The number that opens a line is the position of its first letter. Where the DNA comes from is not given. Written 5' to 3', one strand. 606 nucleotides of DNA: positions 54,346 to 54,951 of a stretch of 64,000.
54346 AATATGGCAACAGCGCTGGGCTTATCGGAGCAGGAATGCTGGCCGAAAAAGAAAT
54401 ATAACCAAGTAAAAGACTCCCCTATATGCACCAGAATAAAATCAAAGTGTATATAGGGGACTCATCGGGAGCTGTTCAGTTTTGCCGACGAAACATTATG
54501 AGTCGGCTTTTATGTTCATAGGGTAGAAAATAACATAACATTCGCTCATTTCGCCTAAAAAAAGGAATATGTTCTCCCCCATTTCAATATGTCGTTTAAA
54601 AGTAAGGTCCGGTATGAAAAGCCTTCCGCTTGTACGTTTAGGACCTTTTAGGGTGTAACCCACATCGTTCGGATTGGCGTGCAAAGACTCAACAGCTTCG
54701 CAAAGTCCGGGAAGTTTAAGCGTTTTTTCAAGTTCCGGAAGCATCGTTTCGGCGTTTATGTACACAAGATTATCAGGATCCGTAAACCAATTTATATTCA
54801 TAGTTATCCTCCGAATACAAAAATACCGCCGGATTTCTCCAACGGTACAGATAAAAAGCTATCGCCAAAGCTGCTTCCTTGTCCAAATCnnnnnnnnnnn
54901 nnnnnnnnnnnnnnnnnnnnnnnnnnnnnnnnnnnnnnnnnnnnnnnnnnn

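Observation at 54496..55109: Cobalamin riboswitch hidden under a predicted 87-aa ORF, controlling a lone 101-aa protein of unknown function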

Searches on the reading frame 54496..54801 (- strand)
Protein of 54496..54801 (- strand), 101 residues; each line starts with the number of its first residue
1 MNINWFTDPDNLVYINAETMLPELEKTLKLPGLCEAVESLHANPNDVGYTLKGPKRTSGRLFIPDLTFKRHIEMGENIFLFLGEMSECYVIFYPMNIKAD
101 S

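Call 4: search_protein_families(library=pfam, proteins=[window:54496-54801:-], max_evalue=1)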
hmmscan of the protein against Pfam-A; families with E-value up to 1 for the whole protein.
window:54496-54801:- (101 aa): 0 families

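Call 5: search_protein_families(library=ncbifam, proteins=[window:54496-54801:-], max_evalue=1)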
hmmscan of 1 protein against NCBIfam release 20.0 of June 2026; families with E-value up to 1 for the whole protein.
window:54496-54801:- (101 aa): 0 families

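Call 7: find_homologous_proteins(query=window:54499-54801:-)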
Query window:54499-54801:- (101 aa): 67 proteins with E <= 0.001 among 67 candidates.
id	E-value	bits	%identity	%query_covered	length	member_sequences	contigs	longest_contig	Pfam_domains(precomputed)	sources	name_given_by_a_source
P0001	5.7e-60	218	96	100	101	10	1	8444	-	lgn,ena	-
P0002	2.7e-50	187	85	95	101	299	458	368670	-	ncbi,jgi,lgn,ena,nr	ncbi:MAG: hypothetical protein DBX62_09290 [Clostridia bacterium]|jgi:hypothetical protein|nr:MAG: h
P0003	7.7e-49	182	83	94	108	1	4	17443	-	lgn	-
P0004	5.3e-39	150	70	99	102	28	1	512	-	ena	-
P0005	2.0e-38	148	69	99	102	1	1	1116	-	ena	-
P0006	3.2e-36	141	64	100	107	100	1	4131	-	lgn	-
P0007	5.7e-35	137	68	92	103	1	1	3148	-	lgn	-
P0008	1.7e-34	136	67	92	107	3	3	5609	-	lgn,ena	-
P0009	2.3e-34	135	67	92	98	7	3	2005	-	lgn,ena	-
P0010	6.7e-34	134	66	92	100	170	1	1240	-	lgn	-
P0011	1.4e-33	133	61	99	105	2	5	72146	-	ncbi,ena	-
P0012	1.9e-33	132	69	92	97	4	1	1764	-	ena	-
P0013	1.9e-33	132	67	92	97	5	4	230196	-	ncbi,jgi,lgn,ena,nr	ncbi:MAG: hypothetical protein E7426_01850 [Ruminococcaceae bacterium]|jgi:hypothetical protein|nr:h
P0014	9.2e-33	130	66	92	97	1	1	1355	-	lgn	-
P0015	1.4e-32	130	66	92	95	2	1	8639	-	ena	-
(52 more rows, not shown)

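Call 8: search_solved_structures(query=window:54499-54801:-, max_evalue=10)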
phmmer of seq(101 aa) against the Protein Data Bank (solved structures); distinct sequences matched with E-value up to 10: 1.
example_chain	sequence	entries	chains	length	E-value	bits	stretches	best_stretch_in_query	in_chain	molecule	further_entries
6ya2_A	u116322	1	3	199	0.63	13.4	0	26-61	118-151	Glycoprotein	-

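Call 10: find_related_loci(query=A1, collection=genome_contigs, flank=6000)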
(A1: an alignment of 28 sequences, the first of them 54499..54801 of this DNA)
Query A1 (101 aa) in genome_contigs; peptide patterns used: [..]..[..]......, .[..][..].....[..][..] (x = any residue, [..] = any of these).
122 stretches matched a pattern; 108 encode a relative of the query (tblastn E <= 1e-3); the best 80 are kept; 80 distinct loci.
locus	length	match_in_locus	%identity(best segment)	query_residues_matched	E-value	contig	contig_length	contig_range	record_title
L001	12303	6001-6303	97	1-101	3e-64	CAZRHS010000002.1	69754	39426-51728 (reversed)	MAG TPA_asm: uncultured Clostridium sp. isolate binchicken_co354_282 genome assembly, contig: NODE_220_length_69754_cov_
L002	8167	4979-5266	85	1-96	4e-54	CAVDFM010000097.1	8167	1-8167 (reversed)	bacterium isolate H07624-L1_cleanbin_000016 genome assembly, contig: Spades_H07624-L1_contig_4101, whole genome shotgun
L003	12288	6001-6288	85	1-96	4e-54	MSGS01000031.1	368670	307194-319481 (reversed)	MAG: Christensenellaceae bacterium Phil1 707_L1_merged_contig_245, whole genome shotgun sequence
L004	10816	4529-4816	84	1-96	1e-53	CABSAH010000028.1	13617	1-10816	MAG TPA_asm: uncultured Christensenellaceae bacterium isolate MGYG-HGUT-02086 genome assembly, contig: GUT_GENOME127152_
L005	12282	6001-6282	73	1-94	5e-47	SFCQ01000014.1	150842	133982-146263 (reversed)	MAG: Clostridiales bacterium isolate W0P13.014 Contig430, whole genome shotgun sequence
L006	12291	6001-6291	67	1-97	1e-43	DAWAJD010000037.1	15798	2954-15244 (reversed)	MAG TPA_asm: Butyricicoccaceae bacterium isolate gSpreadC_ID_770 NODE_1193_length_15798_cov_5.135743, whole genome shotg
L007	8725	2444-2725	69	1-94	1e-43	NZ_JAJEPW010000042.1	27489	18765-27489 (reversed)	Brotocaccenecus cirricatena strain CLA-AA-H272 NODE_42_length_27489_cov_18.207099, whole genome shotgun sequence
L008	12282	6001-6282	67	1-94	5e-43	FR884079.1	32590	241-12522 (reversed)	Oscillibacter sp. CAG:241 genomic scaffold, scf45, whole genome shotgun sequence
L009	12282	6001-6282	66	1-94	6e-43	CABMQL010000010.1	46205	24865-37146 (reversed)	MAG: uncultured Clostridiales bacterium isolate MGYG-HGUT-02595 genome assembly, contig: GUT_GENOME153166_10, whole geno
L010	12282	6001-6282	66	1-94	1e-42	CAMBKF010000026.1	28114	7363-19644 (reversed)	MAG: uncultured Oscillibacter sp. isolate SRR17382103_bin.48_metaWRAP_v1.3_MAG genome assembly, contig: ERZ10544652.988,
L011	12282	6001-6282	67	1-94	3e-42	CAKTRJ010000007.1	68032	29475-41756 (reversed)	MAG: uncultured Oscillospiraceae bacterium isolate REFINED_METABAT215_TOP10_CONTIGS_1500_ASSEMBLY_K77_MERGED__Hadza_MoBi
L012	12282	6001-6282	65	1-94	2e-42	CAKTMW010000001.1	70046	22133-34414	MAG: uncultured Oscillospiraceae bacterium isolate REFINED_METABAT215_TOP10_CONTIGS_1500_ASSEMBLY_K77_MERGED__Hadza_MoBi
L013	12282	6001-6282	65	1-94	2e-42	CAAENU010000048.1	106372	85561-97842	MAG TPA_asm: uncultured Oscillospiraceae bacterium, isolate HGM13085, WGS project CAAENU010000000 data, contig: ERS53732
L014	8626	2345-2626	67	1-94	5e-42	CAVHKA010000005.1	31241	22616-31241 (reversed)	Agathobacter sp. isolate H07618-L1_cleanbin_000072 genome assembly, contig: Spades_H07618-L1_contig_1074, whole genome s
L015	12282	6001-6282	65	1-94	7e-42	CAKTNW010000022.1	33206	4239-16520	MAG: uncultured Oscillospiraceae bacterium isolate REFINED_METABAT215_TOP10_CONTIGS_1500_ASSEMBLY_K77_MERGED__Nepal_MoBi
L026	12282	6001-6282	65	1-94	3e-40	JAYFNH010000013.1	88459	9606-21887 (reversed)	MAG: Oscillibacter sp. isolate 3C_45 c_3C_000000118412, whole genome shotgun sequence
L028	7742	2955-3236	65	1-94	3e-40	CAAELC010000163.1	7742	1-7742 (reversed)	MAG TPA_asm: uncultured Oscillospiraceae bacterium, isolate HGM13083, WGS project CAAELC010000000 data, contig: ERS53723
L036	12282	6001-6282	65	1-94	3e-40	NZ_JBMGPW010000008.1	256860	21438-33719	Vescimonas sanitatis strain MH37-1 scaffold8_size256860, whole genome shotgun sequence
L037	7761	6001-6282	65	1-94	3e-40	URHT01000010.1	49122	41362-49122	uncultured Clostridiales bacterium isolate UMGS1012 genome assembly, contig: NODE_157_length_49122_cov_7.022867, whole g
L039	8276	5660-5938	66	1-93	4e-40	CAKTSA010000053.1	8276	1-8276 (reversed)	MAG: uncultured Oscillospiraceae bacterium isolate REFINED_METABAT215_TOP10_CONTIGS_1500_ASSEMBLY_K77_MERGED__Hadza_MoBi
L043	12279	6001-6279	67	1-93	2e-39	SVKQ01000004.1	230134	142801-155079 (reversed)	MAG: Oscillospiraceae bacterium isolate SIG465 k141_114494, whole genome shotgun sequence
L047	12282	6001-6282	64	1-94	1e-39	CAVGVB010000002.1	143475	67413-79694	bacterium isolate G02622-L1_cleanbin_000004 genome assembly, contig: Spades_G02622-L1_contig_10, whole genome shotgun se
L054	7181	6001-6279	66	1-93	6e-39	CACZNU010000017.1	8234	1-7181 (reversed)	MAG: Ruminococcaceae bacterium isolate RUG12786 genome assembly, contig: RUG12786_asm_17, whole genome shotgun sequence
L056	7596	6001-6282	61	1-94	1e-38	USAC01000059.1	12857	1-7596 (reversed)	uncultured Clostridiales bacterium isolate UMGS1515 genome assembly, contig: NODE_3752_length_12857_cov_4.277934, whole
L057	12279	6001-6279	67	1-93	1e-38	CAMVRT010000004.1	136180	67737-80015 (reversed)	MAG TPA_asm: uncultured Oscillospiraceae bacterium isolate SRR8387720_bin.7_metaWRAP_v1.3_MAG genome assembly, contig: E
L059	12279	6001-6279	63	1-93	1e-37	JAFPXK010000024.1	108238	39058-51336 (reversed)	MAG: Oscillospiraceae bacterium isolate RGIG1562 Goat_Abomasum-6__c193480, whole genome shotgun sequence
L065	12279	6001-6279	62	1-93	5e-37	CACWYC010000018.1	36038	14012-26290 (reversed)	MAG: Ruminococcaceae bacterium isolate RUG11024 genome assembly, contig: RUG11024_asm_18, whole genome shotgun sequence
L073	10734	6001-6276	59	1-93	3e-35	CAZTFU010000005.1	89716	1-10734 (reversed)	MAG TPA_asm: uncultured Clostridium sp. isolate SRP225648_co1_259 genome assembly, contig: NODE_331_length_89716_cov_23.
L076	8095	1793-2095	58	1-101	2e-29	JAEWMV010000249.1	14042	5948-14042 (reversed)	MAG: Bacillota bacterium isolate OH_PDB_146 k127_1561156, whole genome shotgun sequence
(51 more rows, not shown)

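Call 15: predict_structure(alignment_id=A1)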
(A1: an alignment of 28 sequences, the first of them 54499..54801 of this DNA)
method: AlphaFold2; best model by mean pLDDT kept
length: 101 residues; sequences in the alignment: 28
mean_pLDDT: 83.4   pTM: 0.72
mean pLDDT of the five models: 83.4, 81.9, 80.7, 77.7, 75.5
residues with pLDDT >= 90: 36; 70-90: 54; 50-70: 6; < 50: 5
segments of 3 or more residues with pLDDT < 50: 97-101
pLDDT, mean of each block of 10 residues (from residue 1): 73 88 89 92 91 84 90 86 81 64 34
secondary structure, 60 per line:
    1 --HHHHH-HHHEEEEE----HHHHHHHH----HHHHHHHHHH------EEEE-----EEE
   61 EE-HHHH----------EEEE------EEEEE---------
elements in order: H3-7 E12-16 H21-28 H33-42 E49-52 E58-62 H64-67 E78-81 E88-92

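Call 19: fold_search(model_id=the predicted structure, library=pdb)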
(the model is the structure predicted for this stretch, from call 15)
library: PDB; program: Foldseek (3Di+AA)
matches with E <= 10: 251; with E <= 0.001: 0
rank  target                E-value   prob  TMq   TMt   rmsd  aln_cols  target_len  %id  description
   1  5ja8_A                1.3e-01  0.14  0.22  0.22  14.1       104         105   16  Crystal structure of the HigB2 toxin in complex with Nb2 (released 2017-04-05)
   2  5ja8_C                1.4e-01  0.28  0.30  0.28  13.9       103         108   16  Crystal structure of the HigB2 toxin in complex with Nb2 (released 2017-04-05)
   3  5ja8_E                2.1e-01  0.14  0.27  0.26  14.6       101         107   18  Crystal structure of the HigB2 toxin in complex with Nb2 (released 2017-04-05)
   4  5ja9_D                2.4e-01  0.06  0.18  0.18  14.1        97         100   13  Crystal structure of the HigB2 toxin in complex with Nb6 (released 2017-04-05)
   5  5ja8_G                4.4e-01  0.07  0.21  0.20  14.1       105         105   17  Crystal structure of the HigB2 toxin in complex with Nb2 (released 2017-04-05)
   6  8a0x_C                4.7e-01  0.09  0.24  0.23  14.4       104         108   18  Crystal structure of the HigB2-HigA2 tetramer in complex with operator DNA (released 2023-05-03)
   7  4r2w_C                1.0e+00  0.07  0.20  0.09  11.6        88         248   14  X-ray structure of uridine phosphorylase from Shewanella oneidensis MR-1 in complex with uridine at 1.6 A resolution (released 2014-12-10)
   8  8bee_C                1.3e+00  0.04  0.23  0.15  14.3       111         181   13  Cryo-EM structure of the Arabidopsis thaliana I+III2 supercomplex (CI peripheral core) (released 2023-01-11)
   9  1pyl_A                1.4e+00  0.07  0.30  0.31  12.9       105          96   11  Crystal structure of Ribonuclease Sa2 (released 2004-07-13)
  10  3dxv_B                1.4e+00  0.05  0.18  0.07   9.7        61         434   13  The crystal structure of alpha-amino-epsilon-caprolactam racemase from Achromobacter obae (released 2009-02-17)
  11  3rmu_A                1.5e+00  0.08  0.25  0.19  12.9        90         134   17  Crystal structure of human Methylmalonyl-CoA epimerase, MCEE (released 2011-05-11)
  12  3d5i_C                1.5e+00  0.06  0.28  0.31  11.2       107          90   12  Crystal structure of ribonuclease Sa2 with exo-2',3'-cyclophosphorotioate (released 2009-05-26)
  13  8xko_D                1.5e+00  0.03  0.17  0.14  10.5        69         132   12  CryoEM structure of compound HNC-1664 bound with RdRP-RNA complex of SARS-CoV-2 (released 2024-12-04)
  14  7aqr_C                1.7e+00  0.06  0.25  0.15  14.3        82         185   12  Cryo-EM structure of Arabidopsis thaliana Complex-I (peripheral arm) (released 2021-12-08)
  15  6qh4_C                1.8e+00  0.08  0.25  0.19  13.0        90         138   17  Crystal structure of human Methylmalonyl-CoA epimerase (MCEE) p.Arg143Cys variant (released 2019-02-27)
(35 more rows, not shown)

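Call 28: find_encoding_contigs(protein=P0013, flank=6000, max_places=3)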
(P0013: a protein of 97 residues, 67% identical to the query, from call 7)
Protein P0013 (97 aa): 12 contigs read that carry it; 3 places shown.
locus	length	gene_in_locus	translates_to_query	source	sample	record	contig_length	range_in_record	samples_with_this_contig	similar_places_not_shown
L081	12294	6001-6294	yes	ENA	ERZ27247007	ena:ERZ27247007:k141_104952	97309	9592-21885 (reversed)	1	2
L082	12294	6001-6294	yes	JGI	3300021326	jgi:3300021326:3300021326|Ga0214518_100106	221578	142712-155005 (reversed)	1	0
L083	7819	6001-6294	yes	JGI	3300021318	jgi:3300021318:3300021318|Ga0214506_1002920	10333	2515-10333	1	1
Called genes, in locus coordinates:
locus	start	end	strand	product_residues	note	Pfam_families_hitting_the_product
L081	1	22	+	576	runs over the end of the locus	PF00749:tRNA-synt_1c, PF03950:tRNA-synt_1c_C, PF20974:tRNA-synt_1c_C2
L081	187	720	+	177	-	-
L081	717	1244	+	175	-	-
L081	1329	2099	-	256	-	PF04542:Sigma70_r2, PF04539:Sigma70_r3, PF01381:HTH_3 (faint), PF08281:Sigma70_r4_2 (weak), PF04545:Sigma70_r4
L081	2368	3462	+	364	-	PF02277:DBI_PRT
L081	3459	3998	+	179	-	PF02283:CobU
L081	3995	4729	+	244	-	PF02654:CobS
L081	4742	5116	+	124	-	PF02283:CobU (weak)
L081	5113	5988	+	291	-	PF00300:His_Phos_1, PF04071:zf-like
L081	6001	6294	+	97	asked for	-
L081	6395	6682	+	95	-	PF05239:PRC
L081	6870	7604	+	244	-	PF00318:Ribosomal_S2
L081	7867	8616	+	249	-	PF00889:EF_TS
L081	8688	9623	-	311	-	PF14257:DUF4349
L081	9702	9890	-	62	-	-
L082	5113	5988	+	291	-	PF00300:His_Phos_1, PF04071:zf-like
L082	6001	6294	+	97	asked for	-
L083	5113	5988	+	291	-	PF00300:His_Phos_1, PF04071:zf-like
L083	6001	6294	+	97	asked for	-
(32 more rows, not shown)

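Call 33: search_protein_families(library=pfam, proteins=[L037:6376-7497:+, L056:2716-5568:+, L057:2157-3467:+, L036:6203-7006:+, L047:4309-5946:+, L073:5074-5649:+, L065:3578-4822:+, L005:955-2364:+, L054:3872-4780:+, L039:1087-1944:+], max_evalue=0.001)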
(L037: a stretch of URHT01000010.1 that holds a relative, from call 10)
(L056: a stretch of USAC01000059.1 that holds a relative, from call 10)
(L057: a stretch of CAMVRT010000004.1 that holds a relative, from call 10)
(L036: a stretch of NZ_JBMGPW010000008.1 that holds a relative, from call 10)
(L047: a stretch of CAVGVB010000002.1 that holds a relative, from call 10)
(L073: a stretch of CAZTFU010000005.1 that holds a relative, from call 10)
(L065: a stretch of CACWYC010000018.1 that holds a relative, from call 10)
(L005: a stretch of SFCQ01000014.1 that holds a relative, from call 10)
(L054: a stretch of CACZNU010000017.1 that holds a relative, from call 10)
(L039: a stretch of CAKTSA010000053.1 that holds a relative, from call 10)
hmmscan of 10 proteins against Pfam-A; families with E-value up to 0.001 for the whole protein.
L037:6376-7497:+ (373 aa): 2 families
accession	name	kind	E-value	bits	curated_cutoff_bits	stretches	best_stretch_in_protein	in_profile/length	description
PF03466.25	LysR_substrate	-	3.6e-36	125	28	1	168-366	4-207/209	LysR substrate binding domain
PF00126.33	HTH_1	-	1.1e-18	67.3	26.6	1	84-141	3-60/60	Bacterial regulatory helix-turn-helix protein, lysR family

L056:2716-5568:+ (950 aa): 19 families
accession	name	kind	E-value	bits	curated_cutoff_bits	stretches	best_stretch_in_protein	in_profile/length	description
PF00005.33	ABC_tran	-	2.8e-58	196.8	25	2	385-516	2-136/137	ABC transporter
PF13304.12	AAA_21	-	1.3e-15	58.7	27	1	486-550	235-302/304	AAA domain, putative AbiEii toxin, Type IV TA system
PF07155.17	ECF-ribofla_trS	-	1.1e-08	35.7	26.7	1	778-914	5-153/172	ECF-type riboflavin transporter, S component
PF13191.12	AAA_16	-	1.9e-08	35.4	32.6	1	91-140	11-58/167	AAA ATPase domain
PF13401.12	AAA_22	-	3.2e-08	34.4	27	1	101-141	4-33/130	AAA domain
PF02463.25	SMC_N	-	5.9e-08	32.8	40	0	103-256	25-184/220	RecF/RecN/SMC N terminal domain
PF13555.12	AAA_29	-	1.5e-07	31.5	27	1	95-130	15-50/61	P-loop containing region of AAA domain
PF12822.12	ECF_trnsprt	-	2.3e-07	31.4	30.7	1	778-896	1-118/169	ECF transporter, substrate-specific component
PF03193.22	RsgA_GTPase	-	5.2e-07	30.1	30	1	78-124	83-128/174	RsgA GTPase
PF13481.12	AAA_25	-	1.2e-05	25.5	27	0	99-130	30-60/195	AAA domain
PF13521.12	AAA_28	-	1.5e-05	25.7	27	0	105-124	2-21/164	AAA domain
PF25199.1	nSTAND_NTPase5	-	6.3e-05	23.3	34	0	100-130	39-67/145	Novel STAND NTPase 5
PF03215.21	Rad17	-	0.00011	22.7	23.8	0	91-127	34-70/186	Rad17 P-loop domain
PF13604.12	AAA_30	-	0.00011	22.4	27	0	100-238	16-96/191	AAA domain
PF20703.3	nSTAND1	-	0.00023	21.3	27.1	0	88-120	19-51/379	Novel STAND NTPase 1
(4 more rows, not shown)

L057:2157-3467:+ (436 aa): 1 family
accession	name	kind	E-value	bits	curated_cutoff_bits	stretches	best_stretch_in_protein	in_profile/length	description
PF02277.22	DBI_PRT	-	2e-126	422.2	22.6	1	86-418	1-329/329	Phosphoribosyltransferase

L036:6203-7006:+ (267 aa): 1 family
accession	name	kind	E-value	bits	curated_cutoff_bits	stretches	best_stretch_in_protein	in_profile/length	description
PF06912.16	DUF1275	-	2.4e-58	197.6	25.4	1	56-255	2-193/193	Protein of unknown function (DUF1275)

L047:4309-5946:+ (545 aa): 3 families
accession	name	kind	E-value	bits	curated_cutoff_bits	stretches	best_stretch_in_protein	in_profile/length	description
PF00239.26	Resolvase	-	2e-27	96.5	23.3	1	19-155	2-137/145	Resolvase, N terminal domain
PF07508.19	Recombinase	-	2.9e-20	72.8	21.1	1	183-269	1-101/102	Recombinase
PF13408.12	Zn_ribbon_recom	-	2.8e-12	47.3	25.3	1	284-342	1-57/58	Recombinase zinc beta ribbon domain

L073:5074-5649:+ (191 aa): 1 family
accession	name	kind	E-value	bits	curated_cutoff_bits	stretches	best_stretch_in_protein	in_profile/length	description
PF10050.14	DUF2284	-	5.9e-23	81.8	25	1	31-182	12-156/161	Predicted metal-binding protein (DUF2284)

L065:3578-4822:+ (414 aa): 2 families
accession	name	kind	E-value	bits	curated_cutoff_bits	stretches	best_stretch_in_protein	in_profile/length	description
PF06180.16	CbiK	-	1e-67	228.7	26.2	1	134-409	3-261/262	Cobalt chelatase (CbiK)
PF01903.22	CbiX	-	2.5e-08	34.6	22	0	311-363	21-72/106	CbiX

L005:955-2364:+ (469 aa): 2 families
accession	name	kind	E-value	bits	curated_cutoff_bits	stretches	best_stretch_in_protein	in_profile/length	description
PF01554.23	MatE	-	2.3e-53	180.6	24.9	2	36-193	1-157/161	MatE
PF03023.19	MurJ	-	8.6e-08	31.6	27.4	1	101-260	274-427/451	Lipid II flippase MurJ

L054:3872-4780:+ (302 aa): 0 families

L039:1087-1944:+ (285 aa): 2 families
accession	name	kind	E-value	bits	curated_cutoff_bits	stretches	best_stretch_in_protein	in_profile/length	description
PF00440.29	TetR_N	-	1e-06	28.9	24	1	87-131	3-47/47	Bacterial regulatory proteins, tetR family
PF13305.11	TetR_C_33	-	1.5e-06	29.2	26.8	1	155-232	3-85/103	Tetracyclin repressor-like, C-terminal domain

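Call 39: search_solved_structures(query=A1, max_evalue=10)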
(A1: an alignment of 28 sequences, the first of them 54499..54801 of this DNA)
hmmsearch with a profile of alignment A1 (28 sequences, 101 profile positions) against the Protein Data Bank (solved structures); distinct sequences matched with E-value up to 10: 3.
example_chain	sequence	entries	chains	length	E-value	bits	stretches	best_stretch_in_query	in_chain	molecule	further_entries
1x4b_A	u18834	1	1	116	1.2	12.5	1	53-92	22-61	Heterogeneous nuclear ribonucleoproteins A2/B1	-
1xru_A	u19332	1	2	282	1.5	12.2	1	43-75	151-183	4-deoxy-L-threo-5-hexosulose-uronate ketol-isomerase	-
1x8m_A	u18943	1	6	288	1.5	12.2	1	43-75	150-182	4-deoxy-L-threo-5-hexosulose-uronate ketol-isomerase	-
